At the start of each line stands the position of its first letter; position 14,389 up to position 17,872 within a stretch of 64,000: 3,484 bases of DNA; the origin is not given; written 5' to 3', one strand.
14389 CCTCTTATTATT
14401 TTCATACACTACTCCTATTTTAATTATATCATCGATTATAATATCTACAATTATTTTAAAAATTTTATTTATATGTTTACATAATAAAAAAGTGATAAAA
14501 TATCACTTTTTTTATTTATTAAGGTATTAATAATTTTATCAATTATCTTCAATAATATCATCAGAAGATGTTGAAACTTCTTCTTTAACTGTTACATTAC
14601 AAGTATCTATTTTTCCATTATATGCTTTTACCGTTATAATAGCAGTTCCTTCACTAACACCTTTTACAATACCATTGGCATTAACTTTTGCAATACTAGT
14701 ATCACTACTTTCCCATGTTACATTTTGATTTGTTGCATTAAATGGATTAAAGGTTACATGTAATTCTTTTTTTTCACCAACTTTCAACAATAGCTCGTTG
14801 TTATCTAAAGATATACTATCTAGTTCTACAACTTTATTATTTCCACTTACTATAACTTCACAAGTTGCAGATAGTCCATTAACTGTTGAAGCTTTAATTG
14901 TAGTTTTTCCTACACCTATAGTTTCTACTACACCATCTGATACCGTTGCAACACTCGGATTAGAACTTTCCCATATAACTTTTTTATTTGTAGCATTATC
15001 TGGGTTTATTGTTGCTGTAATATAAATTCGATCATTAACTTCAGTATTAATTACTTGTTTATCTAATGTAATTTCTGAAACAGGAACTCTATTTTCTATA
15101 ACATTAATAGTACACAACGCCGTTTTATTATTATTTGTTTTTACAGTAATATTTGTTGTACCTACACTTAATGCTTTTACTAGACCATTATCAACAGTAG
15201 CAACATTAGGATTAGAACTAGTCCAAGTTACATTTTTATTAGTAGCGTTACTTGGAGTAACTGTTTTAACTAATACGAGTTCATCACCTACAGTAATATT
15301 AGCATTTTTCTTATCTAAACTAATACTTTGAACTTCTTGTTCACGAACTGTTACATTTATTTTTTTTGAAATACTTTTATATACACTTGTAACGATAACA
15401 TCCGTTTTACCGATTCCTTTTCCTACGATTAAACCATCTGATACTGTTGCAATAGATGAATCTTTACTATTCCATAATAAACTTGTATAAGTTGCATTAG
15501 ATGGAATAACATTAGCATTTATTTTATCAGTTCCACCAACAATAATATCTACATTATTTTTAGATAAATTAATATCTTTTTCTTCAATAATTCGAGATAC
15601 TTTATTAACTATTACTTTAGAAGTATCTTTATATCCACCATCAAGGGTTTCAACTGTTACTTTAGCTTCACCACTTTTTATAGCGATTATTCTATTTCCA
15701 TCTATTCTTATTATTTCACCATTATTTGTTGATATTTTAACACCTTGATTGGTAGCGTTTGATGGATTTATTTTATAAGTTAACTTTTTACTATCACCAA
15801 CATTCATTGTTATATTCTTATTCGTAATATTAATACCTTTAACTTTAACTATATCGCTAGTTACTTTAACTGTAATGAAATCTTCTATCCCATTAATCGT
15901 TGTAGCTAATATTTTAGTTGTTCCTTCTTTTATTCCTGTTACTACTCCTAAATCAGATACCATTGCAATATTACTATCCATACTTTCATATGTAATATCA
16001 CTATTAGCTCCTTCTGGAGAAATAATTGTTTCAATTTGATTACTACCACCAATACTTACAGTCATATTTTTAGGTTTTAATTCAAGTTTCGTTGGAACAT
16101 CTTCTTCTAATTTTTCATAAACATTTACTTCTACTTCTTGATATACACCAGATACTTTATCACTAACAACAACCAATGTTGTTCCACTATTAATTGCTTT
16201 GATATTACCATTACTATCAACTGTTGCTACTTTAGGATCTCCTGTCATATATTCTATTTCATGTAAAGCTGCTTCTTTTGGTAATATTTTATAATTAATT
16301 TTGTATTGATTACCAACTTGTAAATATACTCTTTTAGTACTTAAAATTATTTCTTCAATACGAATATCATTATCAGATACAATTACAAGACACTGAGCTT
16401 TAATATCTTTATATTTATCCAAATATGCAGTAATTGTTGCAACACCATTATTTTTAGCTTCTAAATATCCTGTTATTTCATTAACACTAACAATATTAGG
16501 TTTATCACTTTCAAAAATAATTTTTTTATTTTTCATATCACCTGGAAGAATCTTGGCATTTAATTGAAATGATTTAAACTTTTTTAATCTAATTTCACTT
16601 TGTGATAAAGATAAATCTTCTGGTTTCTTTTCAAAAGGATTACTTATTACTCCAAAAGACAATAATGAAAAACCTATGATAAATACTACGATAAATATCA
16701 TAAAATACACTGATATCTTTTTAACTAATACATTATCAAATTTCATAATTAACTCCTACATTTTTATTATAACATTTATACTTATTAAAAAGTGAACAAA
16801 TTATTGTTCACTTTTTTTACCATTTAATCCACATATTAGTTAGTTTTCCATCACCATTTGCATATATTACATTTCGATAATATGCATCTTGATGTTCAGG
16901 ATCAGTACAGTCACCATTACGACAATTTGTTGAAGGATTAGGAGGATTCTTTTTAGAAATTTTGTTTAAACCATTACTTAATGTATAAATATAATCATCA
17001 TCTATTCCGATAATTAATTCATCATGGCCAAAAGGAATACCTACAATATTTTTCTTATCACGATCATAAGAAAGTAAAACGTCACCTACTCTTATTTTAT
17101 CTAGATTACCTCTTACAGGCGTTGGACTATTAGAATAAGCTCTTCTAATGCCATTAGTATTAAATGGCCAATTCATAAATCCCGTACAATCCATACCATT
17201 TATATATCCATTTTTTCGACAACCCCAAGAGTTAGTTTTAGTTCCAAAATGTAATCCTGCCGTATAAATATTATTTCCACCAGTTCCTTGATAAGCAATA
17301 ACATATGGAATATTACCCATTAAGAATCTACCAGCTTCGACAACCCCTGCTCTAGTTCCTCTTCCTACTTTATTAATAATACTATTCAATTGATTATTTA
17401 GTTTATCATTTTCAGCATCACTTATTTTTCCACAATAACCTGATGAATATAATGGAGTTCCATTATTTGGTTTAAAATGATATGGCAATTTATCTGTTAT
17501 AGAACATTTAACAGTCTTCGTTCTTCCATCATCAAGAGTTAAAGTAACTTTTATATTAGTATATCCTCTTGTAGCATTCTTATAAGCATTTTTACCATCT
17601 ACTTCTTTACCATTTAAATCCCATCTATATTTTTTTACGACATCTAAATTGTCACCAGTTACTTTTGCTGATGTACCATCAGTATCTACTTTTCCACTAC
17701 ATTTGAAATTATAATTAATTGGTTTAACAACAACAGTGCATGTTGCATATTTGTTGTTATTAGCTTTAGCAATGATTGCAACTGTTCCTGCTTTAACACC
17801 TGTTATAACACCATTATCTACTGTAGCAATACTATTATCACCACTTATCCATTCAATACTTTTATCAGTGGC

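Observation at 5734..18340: Tandem array of five paralogous Big_2-stalk surface proteins with swappable C-terminal catalytic modules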

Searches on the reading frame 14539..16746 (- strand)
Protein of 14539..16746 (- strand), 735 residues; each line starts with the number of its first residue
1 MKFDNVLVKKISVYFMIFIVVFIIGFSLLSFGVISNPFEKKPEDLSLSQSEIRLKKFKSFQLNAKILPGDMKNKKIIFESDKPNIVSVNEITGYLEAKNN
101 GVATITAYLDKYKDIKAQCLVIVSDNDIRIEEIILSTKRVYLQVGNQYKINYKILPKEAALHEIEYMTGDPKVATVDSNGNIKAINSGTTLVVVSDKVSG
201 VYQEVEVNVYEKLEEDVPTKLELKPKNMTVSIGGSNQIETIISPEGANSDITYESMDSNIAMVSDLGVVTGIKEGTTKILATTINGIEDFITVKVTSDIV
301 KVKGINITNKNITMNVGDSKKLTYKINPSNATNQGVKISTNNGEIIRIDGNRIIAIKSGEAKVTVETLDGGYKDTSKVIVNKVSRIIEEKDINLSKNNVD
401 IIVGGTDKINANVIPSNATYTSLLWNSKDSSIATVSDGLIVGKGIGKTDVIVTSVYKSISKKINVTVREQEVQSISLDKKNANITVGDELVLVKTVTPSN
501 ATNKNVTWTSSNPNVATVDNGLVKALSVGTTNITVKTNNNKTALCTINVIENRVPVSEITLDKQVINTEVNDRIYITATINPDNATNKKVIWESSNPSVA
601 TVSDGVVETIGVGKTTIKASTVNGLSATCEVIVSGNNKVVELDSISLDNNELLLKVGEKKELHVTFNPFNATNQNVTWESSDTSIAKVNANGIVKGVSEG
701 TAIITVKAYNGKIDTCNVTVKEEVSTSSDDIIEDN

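Call 3: search_protein_families(library=pfam, proteins=[window:14539-16746:-], max_evalue=0.01)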
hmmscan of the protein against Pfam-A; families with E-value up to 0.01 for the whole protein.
window:14539-16746:- (735 aa): 6 families
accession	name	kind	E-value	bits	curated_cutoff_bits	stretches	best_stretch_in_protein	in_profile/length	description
PF02368.24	Big_2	-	2.6e-81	268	22.8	8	643-709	3-69/79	Bacterial Ig-like domain (group 2)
PF21461.3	HL_N-beta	-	2.1e-18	66.3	27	2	504-541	12-48/57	Hyaluronate lyase, N-terminal beta-sheet domain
PF22359.2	Big-like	-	4.5e-18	65.7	27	3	675-721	2-47/48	Bacterial Ig-like domain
PF21764.3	Invasin_D4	-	0.00061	20.7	27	0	496-527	30-61/88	Invasin, domain 4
PF23486.1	Ig_TMEM132_5th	-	0.00094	19.7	28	0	509-545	89-126/137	TMEM132 fifth domain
PF25354.1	Ig_NUP210_16th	-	0.0069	16.3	27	0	482-534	8-60/72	NUP210-like, Ig-like domain 16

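Call 4: search_protein_families(library=ncbifam, proteins=[window:14539-16746:-], max_evalue=0.01)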
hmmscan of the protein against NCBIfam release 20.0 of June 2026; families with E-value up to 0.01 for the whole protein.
window:14539-16746:- (735 aa): 1 family
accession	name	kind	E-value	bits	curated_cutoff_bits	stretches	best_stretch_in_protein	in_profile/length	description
NF000436.2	blaOXA-134_like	exception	0.0079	15.6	570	0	375-493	47-165/276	OXA-134 family carbapenem-hydrolyzing class D beta-lactamase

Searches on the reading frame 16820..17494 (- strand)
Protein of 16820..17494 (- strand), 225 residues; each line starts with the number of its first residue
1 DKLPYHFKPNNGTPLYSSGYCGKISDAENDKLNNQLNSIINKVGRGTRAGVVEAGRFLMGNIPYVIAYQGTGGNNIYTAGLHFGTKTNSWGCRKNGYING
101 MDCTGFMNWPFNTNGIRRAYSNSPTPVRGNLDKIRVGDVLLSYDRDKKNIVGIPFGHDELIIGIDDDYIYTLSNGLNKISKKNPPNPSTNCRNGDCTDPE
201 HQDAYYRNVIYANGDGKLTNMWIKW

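Call 20: search_solved_structures(query=A1, max_evalue=1, show_alignments=2)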
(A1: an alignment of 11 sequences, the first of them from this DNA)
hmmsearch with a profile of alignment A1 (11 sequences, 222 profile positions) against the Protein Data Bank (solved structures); distinct sequences matched with E-value up to 1: 16.
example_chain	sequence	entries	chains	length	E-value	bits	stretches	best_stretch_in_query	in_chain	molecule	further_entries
6biq_A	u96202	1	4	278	0.0017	21.2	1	90-170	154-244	Clan CA, family C40, NlpC/P60 superfamily cysteine peptidase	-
8idc_E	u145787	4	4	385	0.0033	20.2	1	93-155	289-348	NlpC/P60 family protein | Probable endopeptidase MT2245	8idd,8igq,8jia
9ubf_A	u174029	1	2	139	0.011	18.6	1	101-176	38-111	Cell wall hydrolase Tn916-like,CTn7-Orf16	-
8wt3_A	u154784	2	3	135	0.02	17.7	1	105-169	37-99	Peptidoglycan DL-endopeptidase CwlO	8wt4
23tz_A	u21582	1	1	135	0.02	17.7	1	105-169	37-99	Peptidoglycan DL-endopeptidase CwlO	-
6bim_A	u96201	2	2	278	0.021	17.6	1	90-170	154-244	Clan CA, family C40, NlpC/P60 superfamily cysteine peptidase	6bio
8er5_A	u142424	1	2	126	0.029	17.1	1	102-154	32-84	NlpC/P60 domain-containing protein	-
2k1g_A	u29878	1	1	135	0.035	16.8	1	101-171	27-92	Lipoprotein spr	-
4hpe_A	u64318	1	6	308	0.053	16.3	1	102-173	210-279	Putative cell wall hydrolase Tn916-like,CTn1-Orf17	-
8xud_I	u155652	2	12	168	0.054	16.2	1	101-171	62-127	Murein DD-endopeptidase MepS/Murein LD-carboxypeptidase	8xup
8i2f_B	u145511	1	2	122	0.06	16.1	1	91-171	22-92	Probable peptidoglycan endopeptidase LytE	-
8i2d_A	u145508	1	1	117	0.06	16.1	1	92-171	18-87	Probable peptidoglycan endopeptidase LytE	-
4fdy_A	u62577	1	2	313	0.076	15.8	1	104-166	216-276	Similar to lipoprotein, NLP/P60 family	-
4i9x_A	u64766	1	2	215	0.46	13.2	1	57-111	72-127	Protein UL141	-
4jm0_A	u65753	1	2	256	0.64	12.7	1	57-111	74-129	Protein UL141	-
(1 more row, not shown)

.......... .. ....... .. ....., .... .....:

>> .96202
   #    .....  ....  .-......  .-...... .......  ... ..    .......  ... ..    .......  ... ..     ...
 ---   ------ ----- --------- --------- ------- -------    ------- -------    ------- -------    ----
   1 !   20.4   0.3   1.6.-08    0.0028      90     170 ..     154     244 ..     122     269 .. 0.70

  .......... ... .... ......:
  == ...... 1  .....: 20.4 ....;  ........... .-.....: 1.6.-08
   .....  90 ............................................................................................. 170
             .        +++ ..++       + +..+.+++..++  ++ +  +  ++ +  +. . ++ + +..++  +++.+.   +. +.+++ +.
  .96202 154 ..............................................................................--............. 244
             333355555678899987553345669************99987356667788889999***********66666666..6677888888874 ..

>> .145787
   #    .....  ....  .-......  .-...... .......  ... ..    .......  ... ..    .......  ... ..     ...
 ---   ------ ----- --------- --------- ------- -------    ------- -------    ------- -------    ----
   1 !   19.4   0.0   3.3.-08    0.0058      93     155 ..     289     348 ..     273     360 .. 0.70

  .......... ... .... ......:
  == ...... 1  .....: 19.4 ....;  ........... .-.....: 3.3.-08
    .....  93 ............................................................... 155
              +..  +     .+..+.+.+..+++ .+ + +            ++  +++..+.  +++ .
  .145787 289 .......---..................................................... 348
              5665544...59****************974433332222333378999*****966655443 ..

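Call 21: search_protein_families(library=pfam, alignment_id=A1, max_evalue=0.01)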
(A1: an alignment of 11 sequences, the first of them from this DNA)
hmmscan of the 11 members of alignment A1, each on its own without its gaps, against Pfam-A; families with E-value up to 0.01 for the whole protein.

A. member 1, seq(225 aa): 1 family
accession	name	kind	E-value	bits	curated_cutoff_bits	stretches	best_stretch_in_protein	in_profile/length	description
PF00877.26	NLPC_P60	-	0.00048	20.5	23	1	89-161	5-78/105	NlpC/P60 family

B. families by the number of members that match (of 11 scanned): 3 families
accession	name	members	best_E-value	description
PF00877.26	NLPC_P60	8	2.2e-09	NlpC/P60 family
PF05257.22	CHAP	4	6.4e-07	CHAP domain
PF12671.13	Amidase_6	3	0.00013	Putative amidase domain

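Call 29: predict_structure(alignment_id=A1)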
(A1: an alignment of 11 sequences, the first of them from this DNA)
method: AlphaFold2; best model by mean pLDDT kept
length: 225 residues; sequences in the alignment: 11
mean_pLDDT: 78.9   pTM: 0.81
mean pLDDT of the five models: 78.9, 78.2, 77.9, 75.7, 68.9
residues with pLDDT >= 90: 49; 70-90: 126; 50-70: 40; < 50: 10
segments of 3 or more residues with pLDDT < 50: 1-3, 199-201
pLDDT, mean of each block of 10 residues (from residue 1): 53 75 88 93 92 88 77 69 85 83 83 89 86 90 72 75 88 80 68 52 77 83 55
secondary structure, 60 per line:
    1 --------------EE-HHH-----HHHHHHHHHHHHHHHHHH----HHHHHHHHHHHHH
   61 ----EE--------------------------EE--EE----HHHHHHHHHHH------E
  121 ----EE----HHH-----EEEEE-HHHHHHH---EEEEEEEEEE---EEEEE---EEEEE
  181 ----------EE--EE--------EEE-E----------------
elements in order: H26-43 H48-60 H103-113 E139-143 H145-151 E155-164 E168-172 E176-180 E205-207

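Call 33: fold_search(model_id=the predicted structure, library=pdb)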
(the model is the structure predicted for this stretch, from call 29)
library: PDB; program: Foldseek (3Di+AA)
matches with E <= 10: 649; with E <= 0.001: 0
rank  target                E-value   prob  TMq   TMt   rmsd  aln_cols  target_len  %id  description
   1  5d74_B                4.8e-02  0.25  0.20  0.19  13.0       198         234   14  The crystal structure of Ly7917 (released 2016-08-17)
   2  5d74_A                7.3e-02  0.23  0.20  0.20  13.1       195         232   14  The crystal structure of Ly7917 (released 2016-08-17)
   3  2vob_A                8.2e-02  0.33  0.20  0.09   9.8       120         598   16  TRYPANOTHIONE SYNTHETASE (released 2008-05-06)
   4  3pvq_A                1.0e-01  0.63  0.34  0.27   7.3       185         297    9  Crystal structure of a putative dipeptidyl-peptidase VI (BT_1314) from BACTEROIDES THETAIOTAOMICRON VPI-5482 at 2.10 A (released 2011-02-02)
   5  9qvl                  1.0e-01  0.23  0.18  0.13  11.5       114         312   11  Crystal structure of the CtaG_C11A variant from Ruminiclostridium cellulolyticum (P2(1)2(1)2(1)-small) (released 2025-10-01)
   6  5d76_B                1.0e-01  0.21  0.20  0.19  12.3       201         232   12  The crystal structure of Ly7917 with the hydrolyzing product of MDP (released 2016-08-17)
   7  7wuw_C                1.0e-01  0.13  0.15  0.11  11.2       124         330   14  Crystal structure of AziU3/U2 from Streptomyces sahachiroi (released 2022-09-07)
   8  5fhe_A                1.1e-01  0.35  0.16  0.09  12.4        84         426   18  Crystal structure of Bacteroides Pif1 bound to ssDNA (released 2016-03-30)
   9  9qvq_B                1.5e-01  0.20  0.17  0.13  11.2       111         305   13  Crystal structure of the CtaG_H128A variant from Ruminiclostridium cellulolyticum in complex with PHBA (P2(1)-medium) (released 2025-10-01)
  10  2vpm_B                1.6e-01  0.33  0.19  0.08  10.1       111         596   15  Trypanothione synthetase (released 2008-05-06)
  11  2vpm_A                1.8e-01  0.23  0.20  0.09   9.7       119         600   16  Trypanothione synthetase (released 2008-05-06)
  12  9a4p_A                1.9e-01  0.57  0.22  0.13   5.8        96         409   14  Integrative model of YJCM-YJCN by crosslinking MS and deep learning (released 2024-09-18)
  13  7n87_MODEL_1_A        2.2e-01  0.38  0.24  0.34   8.1       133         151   10  Solution NMR structure of peptidase domain from Clostridium thermocellum PCAT1 (released 2021-12-29)
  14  2vob_B                2.4e-01  0.18  0.19  0.09   9.9       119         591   15  TRYPANOTHIONE SYNTHETASE (released 2008-05-06)
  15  6win                  2.7e-01  0.25  0.19  0.28   8.0       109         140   15  Type 6 secretion amidase effector 2 (Tae2) (released 2020-04-22)
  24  3h41                  4.5e-01  0.30  0.31  0.25   7.4       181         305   14  CRYSTAL STRUCTURE OF A NLPC/P60 FAMILY PROTEIN (BCE_2878) FROM BACILLUS CEREUS ATCC 10987 AT 1.79 A RESOLUTION (released 2009-05-05)
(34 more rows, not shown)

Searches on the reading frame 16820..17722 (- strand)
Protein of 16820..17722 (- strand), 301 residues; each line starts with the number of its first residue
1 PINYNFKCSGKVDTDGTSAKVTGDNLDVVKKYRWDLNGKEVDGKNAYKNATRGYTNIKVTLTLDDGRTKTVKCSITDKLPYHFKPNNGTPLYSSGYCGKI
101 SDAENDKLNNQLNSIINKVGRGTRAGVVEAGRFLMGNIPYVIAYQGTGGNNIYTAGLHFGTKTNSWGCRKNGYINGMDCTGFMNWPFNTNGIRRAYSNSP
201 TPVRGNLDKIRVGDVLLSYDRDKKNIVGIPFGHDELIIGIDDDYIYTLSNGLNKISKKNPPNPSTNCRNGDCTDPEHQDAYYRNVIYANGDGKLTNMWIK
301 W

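Call 6: search_protein_families(library=pfam, proteins=[window:16820-17722:-], max_evalue=10)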
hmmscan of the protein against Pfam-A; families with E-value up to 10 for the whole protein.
seq(301 aa): 2 families
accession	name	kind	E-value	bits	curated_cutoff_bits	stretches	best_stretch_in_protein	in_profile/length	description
PF00877.26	NLPC_P60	-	0.00075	19.9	23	1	165-237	5-78/105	NlpC/P60 family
PF18788.6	DarA_N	-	0.048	13.9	27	1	14-48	69-100/122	Defence against restriction A N-terminal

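Call 11: find_homologous_proteins(query=window:16820-17722:-)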
Query seq(301 aa) (301 aa): 13 proteins with E <= 0.001 among 723 candidates.
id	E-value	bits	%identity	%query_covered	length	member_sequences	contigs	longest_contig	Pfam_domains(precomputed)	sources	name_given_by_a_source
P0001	4.6e-205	698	100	100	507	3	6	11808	PF26182.1,PF02368.25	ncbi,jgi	jgi:uncharacterized protein YjdB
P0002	8.9e-160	550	78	100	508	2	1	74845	PF02368.25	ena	-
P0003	6.4e-159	547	79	100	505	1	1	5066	PF26182.1,PF02368.25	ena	-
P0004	8.6e-146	504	74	100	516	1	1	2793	PF02368.25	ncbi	-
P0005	2.3e-133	463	68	100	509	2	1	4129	PF02368.25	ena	-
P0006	8.8e-81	290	82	52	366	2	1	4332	PF26182.1,PF02368.25,PF26918.1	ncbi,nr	ncbi:MAG: Ig domain-containing protein, partial [Bacilli bacterium]|nr:Ig domain-containing protein 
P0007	1.2e-48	184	41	99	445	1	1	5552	PF00186.25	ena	-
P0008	3.2e-25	107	31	72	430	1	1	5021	PF26182.1,PF02368.25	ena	-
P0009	1.0e-21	96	32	78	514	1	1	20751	PF05257.23,PF26182.1,PF00877.26,PF21461.4,PF02368.25,PF26918.1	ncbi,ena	-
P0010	2.7e-21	95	32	72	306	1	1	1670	-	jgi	jgi:hypothetical protein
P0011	2.7e-18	85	34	67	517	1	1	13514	PF21764.4,PF05257.23,PF26182.1,PF00877.26,PF21461.4,PF22359.3,PF02368.25,PF20578.5,PF26918.1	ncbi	-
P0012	1.5e-7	49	28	91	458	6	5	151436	-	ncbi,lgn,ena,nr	ncbi:MAG: Ig-like domain-containing protein [Bacilli bacterium]|nr:Ig-like domain-containing protein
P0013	4.5e-5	41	32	61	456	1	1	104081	-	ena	-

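Call 12: find_encoding_contigs(protein=P0001, flank=10000, max_places=6)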
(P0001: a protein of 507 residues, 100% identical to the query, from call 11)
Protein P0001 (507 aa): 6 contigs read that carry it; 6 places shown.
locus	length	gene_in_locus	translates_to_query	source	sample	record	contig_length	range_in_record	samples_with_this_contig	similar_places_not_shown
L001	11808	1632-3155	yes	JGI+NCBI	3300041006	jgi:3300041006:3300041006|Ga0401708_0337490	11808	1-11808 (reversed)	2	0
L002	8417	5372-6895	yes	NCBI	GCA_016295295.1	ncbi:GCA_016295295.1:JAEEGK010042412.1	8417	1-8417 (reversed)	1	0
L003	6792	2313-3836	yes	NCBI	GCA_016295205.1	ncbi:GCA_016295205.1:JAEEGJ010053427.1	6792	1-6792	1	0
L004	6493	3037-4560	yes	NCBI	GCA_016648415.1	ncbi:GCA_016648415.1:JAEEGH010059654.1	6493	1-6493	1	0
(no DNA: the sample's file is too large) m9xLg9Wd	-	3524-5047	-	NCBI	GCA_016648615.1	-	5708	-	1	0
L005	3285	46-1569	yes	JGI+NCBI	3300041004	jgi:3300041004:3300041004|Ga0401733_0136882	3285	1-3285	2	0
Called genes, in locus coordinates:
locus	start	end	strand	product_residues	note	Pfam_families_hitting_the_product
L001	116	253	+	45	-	-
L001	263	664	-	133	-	PF11969:DcpS_C, PF01230:HIT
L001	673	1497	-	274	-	PF00483:NTP_transferase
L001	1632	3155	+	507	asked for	PF02368:Big_2, PF26182:Ig_NUP210_5th (faint), PF02368:Big_2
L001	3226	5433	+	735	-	PF02368:Big_2 (weak), PF21461:HL_N-beta (faint), PF22359:Big-like (faint), PF26182:Ig_NUP210_5th (faint), PF26918:Ig_Eae (faint), PF02368:Big_2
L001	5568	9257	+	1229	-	PF02368:Big_2, PF21461:HL_N-beta (faint), PF21764:Invasin_D4 (faint), PF22359:Big-like (faint), PF26182:Ig_NUP210_5th (faint), PF22067:Cep192_D3 (faint), PF02368:Big_2, PF26918:Ig_Eae (weak)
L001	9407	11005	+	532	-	PF02368:Big_2, PF21461:HL_N-beta (faint), PF02368:Big_2, PF09992:NAGPA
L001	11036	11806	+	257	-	?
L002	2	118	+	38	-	?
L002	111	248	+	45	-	-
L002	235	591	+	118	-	-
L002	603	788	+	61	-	-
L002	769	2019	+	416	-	PF08239:SH3_3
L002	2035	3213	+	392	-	PF08239:SH3_3 (weak)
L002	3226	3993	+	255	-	-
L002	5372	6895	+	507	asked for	PF02368:Big_2, PF26182:Ig_NUP210_5th (faint), PF02368:Big_2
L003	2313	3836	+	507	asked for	PF02368:Big_2, PF26182:Ig_NUP210_5th (faint), PF02368:Big_2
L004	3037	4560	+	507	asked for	PF02368:Big_2, PF26182:Ig_NUP210_5th (faint), PF02368:Big_2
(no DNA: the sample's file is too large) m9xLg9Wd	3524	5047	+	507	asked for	PF02368:Big_2, PF26182:Ig_NUP210_5th (faint), PF02368:Big_2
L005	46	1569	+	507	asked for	PF02368:Big_2, PF26182:Ig_NUP210_5th (faint), PF02368:Big_2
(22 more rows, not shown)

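Call 13: find_encoding_contigs(protein=P0002, flank=10000, max_places=4)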
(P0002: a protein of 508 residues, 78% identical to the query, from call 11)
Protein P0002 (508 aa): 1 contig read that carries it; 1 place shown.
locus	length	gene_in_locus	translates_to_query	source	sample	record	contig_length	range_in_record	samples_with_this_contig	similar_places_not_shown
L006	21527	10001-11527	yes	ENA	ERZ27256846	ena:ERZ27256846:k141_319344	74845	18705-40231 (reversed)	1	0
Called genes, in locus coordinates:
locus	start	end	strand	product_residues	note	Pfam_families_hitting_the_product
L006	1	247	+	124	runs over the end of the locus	PF00416:Ribosomal_S13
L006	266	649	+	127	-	PF00411:Ribosomal_S11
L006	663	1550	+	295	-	PF01193:RNA_pol_L, PF01000:RNA_pol_A_bac, PF03118:RNA_pol_A_CTD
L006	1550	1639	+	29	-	-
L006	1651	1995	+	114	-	PF01196:Ribosomal_L17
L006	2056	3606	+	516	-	PF02368:Big_2 (weak), PF21461:HL_N-beta (faint), PF25354:Ig_NUP210_16th (faint), PF02368:Big_2, PF26182:Ig_NUP210_5th (weak), PF22359:Big-like (weak), PF26918:Ig_Eae (weak), PF02368:Big_2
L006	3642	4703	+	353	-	-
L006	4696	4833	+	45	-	-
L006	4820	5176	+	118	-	-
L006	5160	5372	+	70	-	-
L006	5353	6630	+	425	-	PF08239:SH3_3 (faint)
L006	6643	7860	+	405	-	PF08239:SH3_3 (weak)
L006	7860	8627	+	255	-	-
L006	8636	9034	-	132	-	PF11969:DcpS_C, PF01230:HIT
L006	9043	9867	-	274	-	PF00483:NTP_transferase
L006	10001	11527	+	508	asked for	PF02368:Big_2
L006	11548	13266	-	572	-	PF03009:GDPD, PF21461:HL_N-beta (faint), PF26182:Ig_NUP210_5th (faint), PF02368:Big_2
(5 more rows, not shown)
